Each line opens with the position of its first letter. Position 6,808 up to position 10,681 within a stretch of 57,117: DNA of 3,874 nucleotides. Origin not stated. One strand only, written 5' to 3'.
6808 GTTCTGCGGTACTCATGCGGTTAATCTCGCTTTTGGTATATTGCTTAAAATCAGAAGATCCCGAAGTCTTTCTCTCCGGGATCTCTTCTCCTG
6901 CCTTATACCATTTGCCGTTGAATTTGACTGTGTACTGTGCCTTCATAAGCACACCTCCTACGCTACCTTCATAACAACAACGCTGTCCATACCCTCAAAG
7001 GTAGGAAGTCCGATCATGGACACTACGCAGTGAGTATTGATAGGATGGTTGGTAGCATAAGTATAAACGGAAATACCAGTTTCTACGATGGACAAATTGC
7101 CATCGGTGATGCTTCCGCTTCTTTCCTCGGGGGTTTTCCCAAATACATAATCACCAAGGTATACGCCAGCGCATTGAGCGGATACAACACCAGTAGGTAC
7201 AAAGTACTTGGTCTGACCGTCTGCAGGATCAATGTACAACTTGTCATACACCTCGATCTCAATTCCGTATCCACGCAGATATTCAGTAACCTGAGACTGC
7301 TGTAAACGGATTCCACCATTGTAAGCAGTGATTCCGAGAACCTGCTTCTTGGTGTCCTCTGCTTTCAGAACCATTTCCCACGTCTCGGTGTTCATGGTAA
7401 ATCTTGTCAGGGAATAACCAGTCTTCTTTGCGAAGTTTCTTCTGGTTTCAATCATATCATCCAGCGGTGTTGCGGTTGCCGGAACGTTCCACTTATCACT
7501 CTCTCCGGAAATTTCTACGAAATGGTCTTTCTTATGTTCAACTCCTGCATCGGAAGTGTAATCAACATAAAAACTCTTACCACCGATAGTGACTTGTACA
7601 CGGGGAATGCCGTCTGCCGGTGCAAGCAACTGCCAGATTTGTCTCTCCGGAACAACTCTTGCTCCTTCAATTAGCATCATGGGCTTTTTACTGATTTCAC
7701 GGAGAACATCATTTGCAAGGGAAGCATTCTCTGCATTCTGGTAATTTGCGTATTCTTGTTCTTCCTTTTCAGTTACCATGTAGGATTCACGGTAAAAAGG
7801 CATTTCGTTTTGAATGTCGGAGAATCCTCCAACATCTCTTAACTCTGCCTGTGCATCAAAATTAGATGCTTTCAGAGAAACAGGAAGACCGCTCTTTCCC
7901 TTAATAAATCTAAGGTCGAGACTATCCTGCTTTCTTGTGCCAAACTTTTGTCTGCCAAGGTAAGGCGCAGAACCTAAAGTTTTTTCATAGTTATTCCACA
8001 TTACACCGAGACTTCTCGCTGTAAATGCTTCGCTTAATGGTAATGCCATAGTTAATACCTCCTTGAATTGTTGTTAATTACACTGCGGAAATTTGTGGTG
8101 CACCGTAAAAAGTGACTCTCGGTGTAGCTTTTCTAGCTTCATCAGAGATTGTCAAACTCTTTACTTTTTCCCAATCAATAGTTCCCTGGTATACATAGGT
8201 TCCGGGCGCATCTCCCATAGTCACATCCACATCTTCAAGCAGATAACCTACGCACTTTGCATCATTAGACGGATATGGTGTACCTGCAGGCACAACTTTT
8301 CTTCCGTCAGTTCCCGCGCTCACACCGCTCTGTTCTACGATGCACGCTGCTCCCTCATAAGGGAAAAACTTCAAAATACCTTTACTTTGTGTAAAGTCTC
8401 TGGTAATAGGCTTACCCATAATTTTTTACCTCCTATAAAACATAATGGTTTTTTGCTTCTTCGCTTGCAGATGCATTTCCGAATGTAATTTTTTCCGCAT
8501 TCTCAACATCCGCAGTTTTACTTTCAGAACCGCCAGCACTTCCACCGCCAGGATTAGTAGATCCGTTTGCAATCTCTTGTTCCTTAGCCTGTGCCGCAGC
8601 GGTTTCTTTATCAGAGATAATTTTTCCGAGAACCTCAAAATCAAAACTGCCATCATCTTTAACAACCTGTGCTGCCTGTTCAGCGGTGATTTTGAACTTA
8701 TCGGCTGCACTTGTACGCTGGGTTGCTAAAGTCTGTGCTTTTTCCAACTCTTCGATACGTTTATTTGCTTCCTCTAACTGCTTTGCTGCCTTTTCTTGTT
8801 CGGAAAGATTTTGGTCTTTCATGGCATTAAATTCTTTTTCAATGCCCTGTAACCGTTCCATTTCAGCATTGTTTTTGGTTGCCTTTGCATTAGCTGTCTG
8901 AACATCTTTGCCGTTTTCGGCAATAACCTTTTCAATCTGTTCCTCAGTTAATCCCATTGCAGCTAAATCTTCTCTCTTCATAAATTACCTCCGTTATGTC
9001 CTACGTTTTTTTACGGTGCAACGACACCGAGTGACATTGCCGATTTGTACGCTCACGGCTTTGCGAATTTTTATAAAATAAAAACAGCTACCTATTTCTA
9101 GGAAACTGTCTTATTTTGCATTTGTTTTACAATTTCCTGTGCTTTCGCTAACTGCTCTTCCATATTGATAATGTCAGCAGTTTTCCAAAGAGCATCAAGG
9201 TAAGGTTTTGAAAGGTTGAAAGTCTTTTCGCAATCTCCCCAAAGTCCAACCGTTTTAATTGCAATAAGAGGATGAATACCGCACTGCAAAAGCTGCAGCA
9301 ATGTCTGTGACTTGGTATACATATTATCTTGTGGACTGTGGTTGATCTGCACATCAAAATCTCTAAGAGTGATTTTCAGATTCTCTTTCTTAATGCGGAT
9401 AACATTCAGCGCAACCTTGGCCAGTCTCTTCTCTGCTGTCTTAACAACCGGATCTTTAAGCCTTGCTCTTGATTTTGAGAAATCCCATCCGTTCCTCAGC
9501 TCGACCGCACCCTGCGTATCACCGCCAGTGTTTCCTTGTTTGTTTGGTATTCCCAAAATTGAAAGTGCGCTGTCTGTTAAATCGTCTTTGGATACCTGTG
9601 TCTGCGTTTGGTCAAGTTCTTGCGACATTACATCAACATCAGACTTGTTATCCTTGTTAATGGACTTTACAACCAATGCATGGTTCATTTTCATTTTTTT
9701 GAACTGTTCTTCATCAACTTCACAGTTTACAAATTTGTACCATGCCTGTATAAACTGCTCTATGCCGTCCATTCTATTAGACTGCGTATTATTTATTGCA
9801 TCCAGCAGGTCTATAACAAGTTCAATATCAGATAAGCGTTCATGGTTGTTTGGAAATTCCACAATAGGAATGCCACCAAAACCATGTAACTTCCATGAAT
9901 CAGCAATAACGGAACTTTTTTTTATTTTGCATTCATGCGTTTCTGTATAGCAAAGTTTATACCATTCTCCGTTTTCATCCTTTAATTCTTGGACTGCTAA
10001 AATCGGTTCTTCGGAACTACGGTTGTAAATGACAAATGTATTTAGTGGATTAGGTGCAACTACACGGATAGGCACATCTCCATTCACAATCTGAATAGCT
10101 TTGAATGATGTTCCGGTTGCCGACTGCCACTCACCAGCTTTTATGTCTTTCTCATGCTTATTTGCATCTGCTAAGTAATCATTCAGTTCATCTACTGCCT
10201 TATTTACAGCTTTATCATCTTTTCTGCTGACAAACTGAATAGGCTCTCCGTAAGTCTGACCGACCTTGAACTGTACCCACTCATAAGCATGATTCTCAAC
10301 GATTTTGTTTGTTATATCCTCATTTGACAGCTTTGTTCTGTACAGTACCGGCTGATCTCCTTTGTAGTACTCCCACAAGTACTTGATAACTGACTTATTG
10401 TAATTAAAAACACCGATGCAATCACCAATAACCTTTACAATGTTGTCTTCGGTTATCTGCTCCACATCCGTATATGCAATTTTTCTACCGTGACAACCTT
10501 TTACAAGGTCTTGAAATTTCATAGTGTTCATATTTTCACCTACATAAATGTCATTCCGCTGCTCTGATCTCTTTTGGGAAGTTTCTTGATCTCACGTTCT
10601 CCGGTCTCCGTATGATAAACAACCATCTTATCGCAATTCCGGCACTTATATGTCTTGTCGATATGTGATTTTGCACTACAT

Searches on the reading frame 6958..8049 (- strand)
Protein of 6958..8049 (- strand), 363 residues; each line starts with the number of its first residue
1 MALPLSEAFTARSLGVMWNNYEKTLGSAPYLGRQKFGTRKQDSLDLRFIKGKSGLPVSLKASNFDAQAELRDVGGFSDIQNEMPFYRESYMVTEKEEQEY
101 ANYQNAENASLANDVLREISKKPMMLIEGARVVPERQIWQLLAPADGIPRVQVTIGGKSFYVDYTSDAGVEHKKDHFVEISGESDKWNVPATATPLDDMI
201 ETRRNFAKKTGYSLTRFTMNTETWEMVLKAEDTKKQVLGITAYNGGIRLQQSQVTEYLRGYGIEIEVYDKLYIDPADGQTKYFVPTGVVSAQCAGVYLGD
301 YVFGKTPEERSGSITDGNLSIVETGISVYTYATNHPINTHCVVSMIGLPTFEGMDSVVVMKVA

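Call 24: search_protein_families(library=phrogs, proteins=[window:6958-8049:-], max_evalue=0.00001)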
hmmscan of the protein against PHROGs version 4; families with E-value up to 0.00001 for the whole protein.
window:6958-8049:- (363 aa): 1 family
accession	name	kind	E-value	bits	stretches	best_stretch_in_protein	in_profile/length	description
phrog_29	-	head and packaging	3.8e-48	165.7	1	3-362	23-358/439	major head protein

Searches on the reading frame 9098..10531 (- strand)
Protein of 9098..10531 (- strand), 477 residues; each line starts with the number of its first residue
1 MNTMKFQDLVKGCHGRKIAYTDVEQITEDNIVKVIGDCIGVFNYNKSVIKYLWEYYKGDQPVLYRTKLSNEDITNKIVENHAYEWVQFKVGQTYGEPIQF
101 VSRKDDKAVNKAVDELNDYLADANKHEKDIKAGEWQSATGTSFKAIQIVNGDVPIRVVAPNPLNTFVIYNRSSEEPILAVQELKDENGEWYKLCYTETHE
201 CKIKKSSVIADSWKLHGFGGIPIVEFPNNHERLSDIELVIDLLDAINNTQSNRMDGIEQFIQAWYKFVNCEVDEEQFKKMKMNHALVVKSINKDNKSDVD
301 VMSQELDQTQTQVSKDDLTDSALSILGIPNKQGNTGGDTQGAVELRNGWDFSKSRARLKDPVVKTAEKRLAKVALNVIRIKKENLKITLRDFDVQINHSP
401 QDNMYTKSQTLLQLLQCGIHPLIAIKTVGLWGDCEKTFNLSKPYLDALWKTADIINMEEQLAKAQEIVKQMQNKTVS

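Call 24: search_protein_families(library=phrogs, proteins=[window:9098-10531:-], max_evalue=0.00001)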
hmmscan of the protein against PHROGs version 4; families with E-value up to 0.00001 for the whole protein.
window:9098-10531:- (477 aa): 3 families
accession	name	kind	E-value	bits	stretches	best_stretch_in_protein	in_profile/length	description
phrog_64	-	head and packaging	1.4e-56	193.1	1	21-417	64-466/547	portal protein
phrog_8065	-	unknown function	2.9e-07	31.7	1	39-131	49-141/165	-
phrog_104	-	head and packaging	8.2e-07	29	1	154-254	161-273/550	portal protein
